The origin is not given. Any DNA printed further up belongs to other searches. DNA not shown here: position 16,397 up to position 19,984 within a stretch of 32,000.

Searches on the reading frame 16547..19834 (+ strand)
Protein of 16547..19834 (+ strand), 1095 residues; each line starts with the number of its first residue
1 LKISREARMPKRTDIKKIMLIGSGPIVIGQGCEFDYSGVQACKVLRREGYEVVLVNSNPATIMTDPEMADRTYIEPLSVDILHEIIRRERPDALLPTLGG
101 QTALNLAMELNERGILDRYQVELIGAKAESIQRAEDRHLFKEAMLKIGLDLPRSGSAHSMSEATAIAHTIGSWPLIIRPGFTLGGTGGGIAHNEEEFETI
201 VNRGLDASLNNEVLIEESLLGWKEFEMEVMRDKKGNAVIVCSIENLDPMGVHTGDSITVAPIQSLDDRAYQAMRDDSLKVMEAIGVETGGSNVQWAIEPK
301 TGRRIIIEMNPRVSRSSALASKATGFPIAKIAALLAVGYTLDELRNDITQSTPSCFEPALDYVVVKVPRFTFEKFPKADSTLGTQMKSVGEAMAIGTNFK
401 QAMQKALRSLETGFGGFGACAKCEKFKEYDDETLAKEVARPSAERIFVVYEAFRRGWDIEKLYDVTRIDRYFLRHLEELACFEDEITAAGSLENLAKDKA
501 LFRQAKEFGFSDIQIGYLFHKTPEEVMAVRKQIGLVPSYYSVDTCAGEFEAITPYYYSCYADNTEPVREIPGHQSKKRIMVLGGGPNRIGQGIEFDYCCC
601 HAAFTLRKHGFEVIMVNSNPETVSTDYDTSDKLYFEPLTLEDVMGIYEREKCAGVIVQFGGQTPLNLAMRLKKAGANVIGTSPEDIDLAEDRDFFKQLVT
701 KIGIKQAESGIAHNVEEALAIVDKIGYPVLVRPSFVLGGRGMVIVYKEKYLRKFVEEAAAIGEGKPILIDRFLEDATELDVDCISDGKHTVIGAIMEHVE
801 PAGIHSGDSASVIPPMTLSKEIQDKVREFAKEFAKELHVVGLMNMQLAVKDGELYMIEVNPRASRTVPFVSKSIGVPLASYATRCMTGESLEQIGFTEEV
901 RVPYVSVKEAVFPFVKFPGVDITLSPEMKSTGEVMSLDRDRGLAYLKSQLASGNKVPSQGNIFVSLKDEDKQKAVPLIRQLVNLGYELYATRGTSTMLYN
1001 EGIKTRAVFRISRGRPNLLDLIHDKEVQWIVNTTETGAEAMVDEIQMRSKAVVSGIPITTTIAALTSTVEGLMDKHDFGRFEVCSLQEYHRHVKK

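Call 8: search_protein_families(library=pfam, proteins=[window:16547-19834:+])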
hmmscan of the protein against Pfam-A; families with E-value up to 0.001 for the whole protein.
window:16547-19834:+ (1095 aa): 12 families
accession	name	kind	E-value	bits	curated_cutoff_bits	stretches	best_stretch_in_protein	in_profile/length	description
PF02786.22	CPSase_L_D2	-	7.1e-106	352.9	19.8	2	136-343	1-210/211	Carbamoyl-phosphate synthase L chain, ATP binding domain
PF25596.1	CPSase_L_D1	-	1.3e-100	331.9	27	2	576-687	2-117/118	Carbamoyl phosphate synthase preATP-grasp domain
PF02787.25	CPSase_L_D3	-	6.9e-23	80.9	26.6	1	437-518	2-79/80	Carbamoyl-phosphate synthetase large chain, oligomerisation domain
PF02142.27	MGS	-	2.6e-16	60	24.1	1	974-1060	2-94/94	MGS-like domain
PF02222.28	ATP-grasp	-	1.2e-15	58.1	27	1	698-863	2-163/179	ATP-grasp domain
PF07478.18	Dala_Dala_lig_C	-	2e-14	54.1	24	1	715-861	25-174/204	D-ala D-ala ligase C-terminus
PF01071.24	GARS_A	-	1.1e-11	45.4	27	1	691-794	2-109/194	Phosphoribosylglycinamide synthetase, ATP-grasp (A) domain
PF08443.16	RimK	-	2.1e-10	41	21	1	696-879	8-181/188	RimK-like ATP-grasp domain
PF15632.11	ATPgrasp_Ter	-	6.9e-09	36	29.1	1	766-903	4-126/131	ATP-grasp in the biosynthetic pathway with Ter operon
PF02655.19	ATP-grasp_3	-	1.5e-08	35.4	23.2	1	723-863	28-157/160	ATP-grasp domain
PF13535.11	ATP-grasp_4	-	2.4e-08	34.2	27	0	194-312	35-151/160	ATP-grasp domain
PF08442.15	ATP-grasp_2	-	1.9e-05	24.8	29.5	0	696-741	8-54/202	ATP-grasp domain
